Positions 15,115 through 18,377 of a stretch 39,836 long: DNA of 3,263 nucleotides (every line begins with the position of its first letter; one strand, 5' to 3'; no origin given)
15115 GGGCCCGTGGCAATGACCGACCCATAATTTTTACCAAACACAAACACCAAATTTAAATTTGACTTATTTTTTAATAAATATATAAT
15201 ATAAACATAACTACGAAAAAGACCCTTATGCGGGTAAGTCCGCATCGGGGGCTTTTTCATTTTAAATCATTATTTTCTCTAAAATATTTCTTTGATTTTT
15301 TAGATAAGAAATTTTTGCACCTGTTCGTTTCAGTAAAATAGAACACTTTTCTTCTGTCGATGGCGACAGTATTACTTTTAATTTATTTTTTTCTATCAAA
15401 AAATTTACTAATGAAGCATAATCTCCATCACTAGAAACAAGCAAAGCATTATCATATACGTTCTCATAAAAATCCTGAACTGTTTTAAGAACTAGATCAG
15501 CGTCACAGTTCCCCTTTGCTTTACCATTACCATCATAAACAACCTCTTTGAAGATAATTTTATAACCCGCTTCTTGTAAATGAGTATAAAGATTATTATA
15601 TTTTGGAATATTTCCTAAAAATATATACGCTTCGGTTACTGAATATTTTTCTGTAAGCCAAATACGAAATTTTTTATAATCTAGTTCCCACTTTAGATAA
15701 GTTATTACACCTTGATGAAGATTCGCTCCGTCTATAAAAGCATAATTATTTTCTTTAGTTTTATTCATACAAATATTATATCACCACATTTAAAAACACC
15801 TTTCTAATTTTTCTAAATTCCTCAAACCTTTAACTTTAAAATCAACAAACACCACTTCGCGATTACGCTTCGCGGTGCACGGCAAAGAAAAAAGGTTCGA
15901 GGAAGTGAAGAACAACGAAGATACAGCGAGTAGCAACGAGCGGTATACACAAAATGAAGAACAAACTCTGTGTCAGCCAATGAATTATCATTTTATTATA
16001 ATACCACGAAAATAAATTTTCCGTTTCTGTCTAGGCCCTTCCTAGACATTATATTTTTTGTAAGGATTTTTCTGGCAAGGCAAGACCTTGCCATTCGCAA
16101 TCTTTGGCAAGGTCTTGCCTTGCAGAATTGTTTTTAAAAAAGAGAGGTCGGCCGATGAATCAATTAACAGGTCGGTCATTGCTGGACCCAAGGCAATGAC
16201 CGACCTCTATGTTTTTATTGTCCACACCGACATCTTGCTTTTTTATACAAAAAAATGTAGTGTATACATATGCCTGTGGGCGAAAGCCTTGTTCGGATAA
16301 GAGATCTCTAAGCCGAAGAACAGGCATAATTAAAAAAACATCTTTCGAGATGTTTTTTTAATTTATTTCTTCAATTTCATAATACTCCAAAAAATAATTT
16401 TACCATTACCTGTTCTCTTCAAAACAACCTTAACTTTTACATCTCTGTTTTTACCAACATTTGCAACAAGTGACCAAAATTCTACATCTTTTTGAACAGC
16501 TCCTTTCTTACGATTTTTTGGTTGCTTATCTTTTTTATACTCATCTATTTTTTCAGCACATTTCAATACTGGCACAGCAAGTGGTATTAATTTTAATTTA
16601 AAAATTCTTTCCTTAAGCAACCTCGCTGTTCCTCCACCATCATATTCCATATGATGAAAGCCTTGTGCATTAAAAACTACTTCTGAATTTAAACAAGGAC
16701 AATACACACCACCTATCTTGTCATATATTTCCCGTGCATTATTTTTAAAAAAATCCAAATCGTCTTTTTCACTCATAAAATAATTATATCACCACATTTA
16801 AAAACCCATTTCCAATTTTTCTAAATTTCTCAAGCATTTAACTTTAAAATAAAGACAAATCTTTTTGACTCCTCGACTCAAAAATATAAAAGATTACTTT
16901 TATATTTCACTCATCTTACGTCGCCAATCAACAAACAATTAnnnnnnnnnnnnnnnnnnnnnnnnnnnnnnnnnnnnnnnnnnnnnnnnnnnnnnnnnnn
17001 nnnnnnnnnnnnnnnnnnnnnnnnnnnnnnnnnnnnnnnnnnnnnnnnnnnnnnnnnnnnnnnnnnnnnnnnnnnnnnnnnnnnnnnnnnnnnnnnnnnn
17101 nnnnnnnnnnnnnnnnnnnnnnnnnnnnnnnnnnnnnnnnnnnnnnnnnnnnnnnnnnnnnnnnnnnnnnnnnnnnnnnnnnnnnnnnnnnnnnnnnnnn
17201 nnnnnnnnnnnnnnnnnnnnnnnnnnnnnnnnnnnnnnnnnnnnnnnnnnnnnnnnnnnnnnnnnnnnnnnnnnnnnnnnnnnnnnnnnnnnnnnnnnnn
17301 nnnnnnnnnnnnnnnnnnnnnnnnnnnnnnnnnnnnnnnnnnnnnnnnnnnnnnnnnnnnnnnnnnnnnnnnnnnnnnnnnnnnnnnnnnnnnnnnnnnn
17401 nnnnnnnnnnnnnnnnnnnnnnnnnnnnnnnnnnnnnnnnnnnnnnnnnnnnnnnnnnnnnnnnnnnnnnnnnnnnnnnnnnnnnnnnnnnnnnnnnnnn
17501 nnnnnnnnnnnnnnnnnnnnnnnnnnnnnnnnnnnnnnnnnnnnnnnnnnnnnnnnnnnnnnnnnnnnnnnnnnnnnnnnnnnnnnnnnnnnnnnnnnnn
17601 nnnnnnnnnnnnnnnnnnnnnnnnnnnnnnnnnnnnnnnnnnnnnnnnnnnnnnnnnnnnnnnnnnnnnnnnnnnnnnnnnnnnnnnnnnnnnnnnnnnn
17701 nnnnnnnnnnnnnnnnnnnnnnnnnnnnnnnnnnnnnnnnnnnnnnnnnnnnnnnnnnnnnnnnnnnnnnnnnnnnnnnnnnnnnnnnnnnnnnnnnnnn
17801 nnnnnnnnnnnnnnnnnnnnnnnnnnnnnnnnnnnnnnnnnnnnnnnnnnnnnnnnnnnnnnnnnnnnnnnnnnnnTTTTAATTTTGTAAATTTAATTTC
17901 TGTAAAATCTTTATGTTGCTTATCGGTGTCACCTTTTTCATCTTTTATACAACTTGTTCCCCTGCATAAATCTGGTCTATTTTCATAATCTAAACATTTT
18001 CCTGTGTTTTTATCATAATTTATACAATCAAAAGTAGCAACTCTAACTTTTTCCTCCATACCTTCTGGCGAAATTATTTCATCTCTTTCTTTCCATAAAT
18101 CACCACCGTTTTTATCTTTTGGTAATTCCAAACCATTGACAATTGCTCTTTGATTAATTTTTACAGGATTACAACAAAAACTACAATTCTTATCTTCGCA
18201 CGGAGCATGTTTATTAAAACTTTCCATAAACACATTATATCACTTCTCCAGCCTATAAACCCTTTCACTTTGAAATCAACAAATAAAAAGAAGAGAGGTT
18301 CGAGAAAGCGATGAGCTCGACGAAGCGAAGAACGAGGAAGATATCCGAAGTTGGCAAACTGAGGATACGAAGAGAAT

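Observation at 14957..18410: Three unrelated genes, including ddl, are each driven from the same junction: a plsC 5' fragment fused to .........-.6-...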

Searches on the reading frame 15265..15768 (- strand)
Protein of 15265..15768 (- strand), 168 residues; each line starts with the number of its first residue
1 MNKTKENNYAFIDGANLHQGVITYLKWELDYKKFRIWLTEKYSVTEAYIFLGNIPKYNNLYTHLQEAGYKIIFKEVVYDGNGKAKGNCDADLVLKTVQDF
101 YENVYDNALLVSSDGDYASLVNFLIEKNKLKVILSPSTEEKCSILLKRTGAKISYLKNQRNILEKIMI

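Call 14: search_protein_families(library=pfam, proteins=[window:15265-15768:-], max_evalue=0.01)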
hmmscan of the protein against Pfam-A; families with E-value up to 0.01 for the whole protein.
window:15265-15768:- (168 aa): 1 family
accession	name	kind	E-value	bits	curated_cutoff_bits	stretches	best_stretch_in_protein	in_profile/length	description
PF01936.24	NYN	-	5.1e-15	56.7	24.2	1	11-139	5-131/145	NYN domain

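Call 18: find_encoding_contigs(protein=window:15265-15768:-, flank=10000, max_places=10)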
Protein window:15265-15768:- (168 aa): 5 contigs read that carry it; 4 places shown.
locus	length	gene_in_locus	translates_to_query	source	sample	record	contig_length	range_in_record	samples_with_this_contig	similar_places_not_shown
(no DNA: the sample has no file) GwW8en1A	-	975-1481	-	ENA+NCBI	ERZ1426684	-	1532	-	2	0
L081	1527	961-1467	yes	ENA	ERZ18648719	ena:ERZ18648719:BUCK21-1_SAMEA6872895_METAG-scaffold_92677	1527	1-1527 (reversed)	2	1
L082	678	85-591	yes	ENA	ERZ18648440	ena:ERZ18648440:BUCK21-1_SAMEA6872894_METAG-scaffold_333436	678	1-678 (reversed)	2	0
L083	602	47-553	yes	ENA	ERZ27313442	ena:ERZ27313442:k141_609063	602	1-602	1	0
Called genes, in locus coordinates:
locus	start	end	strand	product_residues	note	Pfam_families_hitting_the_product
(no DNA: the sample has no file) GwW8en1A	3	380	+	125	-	?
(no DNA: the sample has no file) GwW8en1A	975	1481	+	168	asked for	PF01936:NYN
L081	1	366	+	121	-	?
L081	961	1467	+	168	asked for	PF01936:NYN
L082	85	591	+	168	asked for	PF01936:NYN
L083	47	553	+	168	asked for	PF01936:NYN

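Call 58: search_protein_families(library=ncbifam, proteins=[window:15265-15768:-], max_evalue=0.01)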
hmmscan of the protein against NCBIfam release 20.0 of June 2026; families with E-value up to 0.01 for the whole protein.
window:15265-15768:- (168 aa): 0 families

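Call 59: search_protein_families(library=padloc, proteins=[window:15265-15768:-], max_evalue=0.01)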
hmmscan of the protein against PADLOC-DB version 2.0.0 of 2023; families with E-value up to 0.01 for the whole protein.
window:15265-15768:- (168 aa): 2 families
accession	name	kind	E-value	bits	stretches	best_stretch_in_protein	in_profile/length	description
PDLC01154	NYN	-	2.7e-05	21.7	1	10-128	150-269/310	"LabA-like protein, NYN family nuclease"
PDLC04163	HEC-09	-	0.00013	19.7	1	88-142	106-160/203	-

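Call 60: find_related_loci(query=window:15265-15768:-, collection=viral_contigs, flank=3000)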
Query window:15265-15768:- (168 aa) in viral_contigs; peptide patterns used: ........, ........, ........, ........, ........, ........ (x = any residue, [..] = any of these).
31 stretches matched a pattern, but none encodes a relative of the query by tblastn (E <= 1e-3).

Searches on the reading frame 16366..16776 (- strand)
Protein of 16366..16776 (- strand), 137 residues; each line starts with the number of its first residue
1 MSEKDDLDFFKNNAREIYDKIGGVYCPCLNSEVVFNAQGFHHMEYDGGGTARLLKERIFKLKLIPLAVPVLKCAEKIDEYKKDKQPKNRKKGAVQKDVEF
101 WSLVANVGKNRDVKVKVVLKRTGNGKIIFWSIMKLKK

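Call 14: search_protein_families(library=pfam, proteins=[window:16366-16776:-], max_evalue=0.01)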
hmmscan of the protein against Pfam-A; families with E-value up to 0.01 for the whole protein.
window:16366-16776:- (137 aa): 1 family
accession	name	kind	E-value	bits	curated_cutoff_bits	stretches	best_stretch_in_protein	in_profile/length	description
PF18798.6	LPD3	-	9.8e-05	23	27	1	7-128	3-113/114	Large polyvalent protein-associated domain 3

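Call 53: find_encoding_contigs(protein=window:16366-16776:-, flank=10000, max_places=10)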
Protein window:16366-16776:- (137 aa): no gene with exactly this product is on record in the collection.

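Call 58: search_protein_families(library=ncbifam, proteins=[window:16366-16776:-], max_evalue=0.01)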
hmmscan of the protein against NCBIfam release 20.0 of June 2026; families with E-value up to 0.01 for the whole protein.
window:16366-16776:- (137 aa): 0 families

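Call 59: search_protein_families(library=padloc, proteins=[window:16366-16776:-], max_evalue=0.01)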
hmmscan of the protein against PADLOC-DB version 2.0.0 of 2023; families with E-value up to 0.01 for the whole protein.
window:16366-16776:- (137 aa): 0 families

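Call 61: find_related_loci(query=window:16366-16776:-, collection=viral_contigs, flank=3000)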
Query window:16366-16776:- (137 aa) in viral_contigs; peptide patterns used: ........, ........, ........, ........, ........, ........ (x = any residue, [..] = any of these).
24 stretches matched a pattern, but none encodes a relative of the query by tblastn (E <= 1e-3).

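Call 89: predict_structure(protein=window:16366-16776:-)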
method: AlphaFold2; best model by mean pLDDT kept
length: 137 residues; sequences in the alignment: 1
mean_pLDDT: 37.2   pTM: 0.26
mean pLDDT of the five models: 37.2, 36.2, 35.1, 35.0, 33.4
residues with pLDDT >= 90: 0; 70-90: 0; 50-70: 1; < 50: 136
segments of 3 or more residues with pLDDT < 50: 1-81, 83-137
pLDDT, mean of each block of 10 residues (from residue 1): 41 44 32 29 33 39 36 44 42 31 33 40 42 35
secondary structure, 60 per line:
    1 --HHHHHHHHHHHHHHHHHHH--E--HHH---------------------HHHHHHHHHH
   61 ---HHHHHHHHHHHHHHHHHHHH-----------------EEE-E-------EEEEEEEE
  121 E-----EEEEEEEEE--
elements in order: H3-21 H51-60 H64-83 E101-103 E113-121 E127-135

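Call 90: search_protein_representatives(protein=window:16366-16776:-)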
Query: 137 residues. Proteins with E-value up to 0.001 (for the whole library): 607; up to 1e-10: 165; up to 1e-30: 2. The best 150 are listed.
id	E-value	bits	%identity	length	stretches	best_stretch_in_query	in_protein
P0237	8.0e-43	161.9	58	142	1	10-136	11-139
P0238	4.9e-32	126.9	49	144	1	13-137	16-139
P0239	1.1e-30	122.5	48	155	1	14-135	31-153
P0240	1.1e-27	112.9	46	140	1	11-137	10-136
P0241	2.4e-27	111.7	45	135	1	5-135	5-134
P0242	4.5e-27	110.8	50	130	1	15-136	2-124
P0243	9.6e-26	106.5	39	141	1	14-135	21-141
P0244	2.3e-24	102.1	42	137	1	12-136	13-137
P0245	4.3e-24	101.2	57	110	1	4-93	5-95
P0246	8.3e-24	100.3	49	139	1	14-134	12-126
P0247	1.1e-23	99.9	46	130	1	12-133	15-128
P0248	4.8e-23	97.8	42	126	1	3-135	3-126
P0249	1.0e-22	96.7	37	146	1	5-137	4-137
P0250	1.6e-22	96.1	47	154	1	12-134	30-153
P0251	1.6e-22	96.1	42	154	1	8-134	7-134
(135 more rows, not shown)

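Call 92: search_protein_families(library=pfam, alignment_id=A4, max_evalue=0.01)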
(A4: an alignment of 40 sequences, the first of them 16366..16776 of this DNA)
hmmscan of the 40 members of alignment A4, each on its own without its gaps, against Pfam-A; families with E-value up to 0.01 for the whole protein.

A. member 1, window:16366-16776:- (137 aa): 1 family
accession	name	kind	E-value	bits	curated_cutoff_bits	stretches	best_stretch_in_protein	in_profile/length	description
PF18798.6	LPD3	-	9.8e-05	23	27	1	7-128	3-113/114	Large polyvalent protein-associated domain 3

B. families by the number of members that match (of 40 scanned): 2 families
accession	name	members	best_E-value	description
PF18798.6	LPD3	12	1.4e-07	Large polyvalent protein-associated domain 3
PF20386.3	DUF6681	1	0.007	Family of unknown function (DUF6681)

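Call 93: search_solved_structures(query=A4, max_evalue=1)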
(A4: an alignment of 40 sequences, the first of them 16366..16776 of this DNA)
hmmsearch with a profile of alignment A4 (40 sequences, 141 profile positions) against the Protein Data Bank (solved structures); distinct sequences matched with E-value up to 1: 1.
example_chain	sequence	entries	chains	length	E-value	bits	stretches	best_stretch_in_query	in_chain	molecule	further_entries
9qzd_A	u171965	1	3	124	0.5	13.4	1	76-134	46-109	dNTH0-H1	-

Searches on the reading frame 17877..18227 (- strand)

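Call 15: search_protein_families(library=pfam, proteins=[window:17877-18227:-], max_evalue=0.01)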
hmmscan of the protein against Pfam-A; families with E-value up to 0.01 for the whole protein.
window:17877-18227:- (117 aa): 1 family
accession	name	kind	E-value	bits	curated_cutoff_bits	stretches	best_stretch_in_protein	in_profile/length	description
PF03692.20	CxxCxxCC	-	1.8e-07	32.2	23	1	10-98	2-76/85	Putative zinc- or iron-chelating domain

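Call 58: search_protein_families(library=ncbifam, proteins=[window:17877-18227:-], max_evalue=0.01)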
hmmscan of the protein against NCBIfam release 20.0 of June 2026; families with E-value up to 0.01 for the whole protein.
window:17877-18227:- (117 aa): 0 families

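Call 59: search_protein_families(library=padloc, proteins=[window:17877-18227:-], max_evalue=0.01)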
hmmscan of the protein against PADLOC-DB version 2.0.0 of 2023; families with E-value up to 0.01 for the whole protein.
window:17877-18227:- (117 aa): 0 families
